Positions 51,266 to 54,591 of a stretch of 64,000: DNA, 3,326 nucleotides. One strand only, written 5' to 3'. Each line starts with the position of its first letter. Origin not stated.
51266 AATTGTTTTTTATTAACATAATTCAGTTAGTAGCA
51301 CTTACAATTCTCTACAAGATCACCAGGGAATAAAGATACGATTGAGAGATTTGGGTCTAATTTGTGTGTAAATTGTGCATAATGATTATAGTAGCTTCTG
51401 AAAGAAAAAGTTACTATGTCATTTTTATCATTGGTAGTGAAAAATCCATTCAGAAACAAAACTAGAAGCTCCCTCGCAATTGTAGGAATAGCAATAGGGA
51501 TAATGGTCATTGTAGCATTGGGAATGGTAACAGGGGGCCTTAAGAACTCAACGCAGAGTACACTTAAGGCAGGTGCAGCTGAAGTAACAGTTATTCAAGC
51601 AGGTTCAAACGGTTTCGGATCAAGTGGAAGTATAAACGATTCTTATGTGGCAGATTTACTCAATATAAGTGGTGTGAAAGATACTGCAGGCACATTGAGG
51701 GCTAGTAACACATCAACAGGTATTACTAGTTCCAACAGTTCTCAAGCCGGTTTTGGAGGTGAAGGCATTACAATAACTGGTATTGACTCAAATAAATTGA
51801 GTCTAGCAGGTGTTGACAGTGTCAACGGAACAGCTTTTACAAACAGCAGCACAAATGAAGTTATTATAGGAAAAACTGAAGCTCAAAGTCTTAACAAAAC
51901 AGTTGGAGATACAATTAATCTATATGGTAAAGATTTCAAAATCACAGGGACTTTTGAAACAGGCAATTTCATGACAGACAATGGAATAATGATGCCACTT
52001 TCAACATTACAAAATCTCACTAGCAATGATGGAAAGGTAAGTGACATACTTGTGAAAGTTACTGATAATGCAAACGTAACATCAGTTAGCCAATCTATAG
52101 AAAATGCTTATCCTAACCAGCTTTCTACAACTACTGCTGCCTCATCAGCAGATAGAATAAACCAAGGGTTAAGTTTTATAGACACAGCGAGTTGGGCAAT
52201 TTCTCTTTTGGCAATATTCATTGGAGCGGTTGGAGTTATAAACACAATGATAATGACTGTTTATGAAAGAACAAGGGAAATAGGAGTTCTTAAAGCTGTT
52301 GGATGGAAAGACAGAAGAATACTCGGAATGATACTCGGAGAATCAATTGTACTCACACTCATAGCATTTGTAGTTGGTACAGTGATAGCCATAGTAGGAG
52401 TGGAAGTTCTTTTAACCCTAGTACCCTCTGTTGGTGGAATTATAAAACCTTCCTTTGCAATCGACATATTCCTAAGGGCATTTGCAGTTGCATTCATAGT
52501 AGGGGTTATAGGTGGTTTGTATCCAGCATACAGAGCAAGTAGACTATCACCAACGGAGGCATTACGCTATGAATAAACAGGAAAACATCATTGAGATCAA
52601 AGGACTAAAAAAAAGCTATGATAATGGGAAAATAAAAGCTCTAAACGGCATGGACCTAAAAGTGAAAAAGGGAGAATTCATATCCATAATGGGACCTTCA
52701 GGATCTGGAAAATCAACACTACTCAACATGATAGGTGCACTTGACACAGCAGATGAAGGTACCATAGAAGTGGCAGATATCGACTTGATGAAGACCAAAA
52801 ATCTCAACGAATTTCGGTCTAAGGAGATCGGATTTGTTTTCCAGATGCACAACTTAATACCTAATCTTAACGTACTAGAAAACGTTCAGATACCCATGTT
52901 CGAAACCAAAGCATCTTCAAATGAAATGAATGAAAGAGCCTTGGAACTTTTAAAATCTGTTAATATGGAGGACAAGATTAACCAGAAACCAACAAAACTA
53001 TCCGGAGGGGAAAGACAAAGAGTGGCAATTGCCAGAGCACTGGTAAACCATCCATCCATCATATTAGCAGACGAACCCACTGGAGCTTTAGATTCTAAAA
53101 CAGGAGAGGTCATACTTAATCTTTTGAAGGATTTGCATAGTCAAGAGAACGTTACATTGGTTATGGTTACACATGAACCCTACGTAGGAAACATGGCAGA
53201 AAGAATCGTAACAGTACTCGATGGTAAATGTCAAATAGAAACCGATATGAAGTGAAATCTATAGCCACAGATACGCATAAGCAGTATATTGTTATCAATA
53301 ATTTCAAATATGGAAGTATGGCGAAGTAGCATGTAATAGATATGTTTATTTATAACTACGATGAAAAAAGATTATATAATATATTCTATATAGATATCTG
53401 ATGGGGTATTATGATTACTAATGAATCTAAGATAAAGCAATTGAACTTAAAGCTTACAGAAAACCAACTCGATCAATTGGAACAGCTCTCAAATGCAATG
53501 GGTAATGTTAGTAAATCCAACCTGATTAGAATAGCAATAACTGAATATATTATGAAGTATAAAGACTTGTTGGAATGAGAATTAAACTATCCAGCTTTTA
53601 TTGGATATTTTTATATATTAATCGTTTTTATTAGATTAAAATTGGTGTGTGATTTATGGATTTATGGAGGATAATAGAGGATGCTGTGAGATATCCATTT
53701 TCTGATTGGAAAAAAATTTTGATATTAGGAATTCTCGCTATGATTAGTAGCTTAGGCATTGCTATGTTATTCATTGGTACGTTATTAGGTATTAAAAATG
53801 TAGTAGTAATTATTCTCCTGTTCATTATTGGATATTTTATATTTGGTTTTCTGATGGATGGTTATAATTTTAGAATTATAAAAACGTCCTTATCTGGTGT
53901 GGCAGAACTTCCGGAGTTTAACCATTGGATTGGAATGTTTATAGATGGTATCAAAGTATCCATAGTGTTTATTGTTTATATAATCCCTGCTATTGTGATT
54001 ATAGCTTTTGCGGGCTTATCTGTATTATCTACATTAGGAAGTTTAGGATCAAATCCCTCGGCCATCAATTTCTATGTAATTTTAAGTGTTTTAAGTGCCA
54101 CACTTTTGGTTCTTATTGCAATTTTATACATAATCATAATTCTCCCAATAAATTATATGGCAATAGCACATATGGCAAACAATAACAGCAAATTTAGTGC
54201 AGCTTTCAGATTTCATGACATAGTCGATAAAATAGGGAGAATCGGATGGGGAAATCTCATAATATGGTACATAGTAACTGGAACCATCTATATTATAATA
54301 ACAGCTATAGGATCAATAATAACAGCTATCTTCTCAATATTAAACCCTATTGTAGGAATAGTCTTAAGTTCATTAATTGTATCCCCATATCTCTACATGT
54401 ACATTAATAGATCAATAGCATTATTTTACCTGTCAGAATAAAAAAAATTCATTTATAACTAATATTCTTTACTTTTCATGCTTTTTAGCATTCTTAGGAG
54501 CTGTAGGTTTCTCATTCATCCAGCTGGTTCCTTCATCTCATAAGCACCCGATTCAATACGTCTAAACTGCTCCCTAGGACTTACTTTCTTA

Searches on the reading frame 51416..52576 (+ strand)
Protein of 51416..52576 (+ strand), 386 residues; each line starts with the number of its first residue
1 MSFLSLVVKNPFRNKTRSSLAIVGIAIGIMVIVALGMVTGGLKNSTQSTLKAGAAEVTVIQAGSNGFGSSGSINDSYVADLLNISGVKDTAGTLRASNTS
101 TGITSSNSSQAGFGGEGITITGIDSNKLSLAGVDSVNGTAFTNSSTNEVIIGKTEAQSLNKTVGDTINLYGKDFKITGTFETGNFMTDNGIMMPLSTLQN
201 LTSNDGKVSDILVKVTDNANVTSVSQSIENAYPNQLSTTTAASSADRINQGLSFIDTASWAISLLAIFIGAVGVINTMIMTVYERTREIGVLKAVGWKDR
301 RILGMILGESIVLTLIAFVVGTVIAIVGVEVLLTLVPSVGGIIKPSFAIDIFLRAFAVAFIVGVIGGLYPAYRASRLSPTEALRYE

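Call 48: search_protein_families(library=pfam, proteins=[window:51416-52576:+], max_evalue=0.00001)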
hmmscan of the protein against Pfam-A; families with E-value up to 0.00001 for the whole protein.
window:51416-52576:+ (386 aa): 2 families
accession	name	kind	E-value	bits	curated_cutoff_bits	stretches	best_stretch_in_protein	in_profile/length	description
PF12704.14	MacB_PCD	-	2.3e-26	93.8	27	1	18-230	1-206/207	MacB-like periplasmic core domain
PF02687.27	FtsX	-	1.2e-18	67.7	25.5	1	261-379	2-120/120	FtsX-like permease C-terminal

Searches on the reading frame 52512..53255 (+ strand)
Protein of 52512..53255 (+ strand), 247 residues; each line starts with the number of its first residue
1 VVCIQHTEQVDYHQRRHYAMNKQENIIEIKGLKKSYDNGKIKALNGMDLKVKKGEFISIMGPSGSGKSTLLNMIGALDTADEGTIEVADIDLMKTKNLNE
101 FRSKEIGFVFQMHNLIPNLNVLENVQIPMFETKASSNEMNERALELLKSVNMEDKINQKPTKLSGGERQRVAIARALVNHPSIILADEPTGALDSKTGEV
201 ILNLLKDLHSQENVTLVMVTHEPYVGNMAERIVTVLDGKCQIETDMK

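Call 48: search_protein_families(library=pfam, proteins=[window:52512-53255:+], max_evalue=0.00001)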
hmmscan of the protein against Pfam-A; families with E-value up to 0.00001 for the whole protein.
window:52512-53255:+ (247 aa): 2 families
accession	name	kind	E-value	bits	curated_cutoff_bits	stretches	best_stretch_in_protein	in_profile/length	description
PF00005.33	ABC_tran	-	2.3e-37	129.1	25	1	44-190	1-136/137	ABC transporter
PF02463.25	SMC_N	-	6.4e-09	36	40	1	54-237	24-213/220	RecF/RecN/SMC N terminal domain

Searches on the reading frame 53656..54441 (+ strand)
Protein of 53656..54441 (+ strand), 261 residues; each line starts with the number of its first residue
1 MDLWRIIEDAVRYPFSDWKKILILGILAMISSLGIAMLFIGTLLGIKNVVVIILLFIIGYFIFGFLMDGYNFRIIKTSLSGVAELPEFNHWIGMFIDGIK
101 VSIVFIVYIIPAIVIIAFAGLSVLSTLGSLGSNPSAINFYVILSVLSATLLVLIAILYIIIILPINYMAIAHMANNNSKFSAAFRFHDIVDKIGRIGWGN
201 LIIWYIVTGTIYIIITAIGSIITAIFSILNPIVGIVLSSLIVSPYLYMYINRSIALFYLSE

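Call 48: search_protein_families(library=pfam, proteins=[window:53656-54441:+], max_evalue=0.00001)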
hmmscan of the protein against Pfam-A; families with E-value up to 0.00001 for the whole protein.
window:53656-54441:+ (261 aa): 1 family
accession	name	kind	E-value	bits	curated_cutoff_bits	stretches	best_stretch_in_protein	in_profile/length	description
PF13197.11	DUF4013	-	1.9e-28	99.8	26.9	1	52-223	1-167/168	Protein of unknown function (DUF4013)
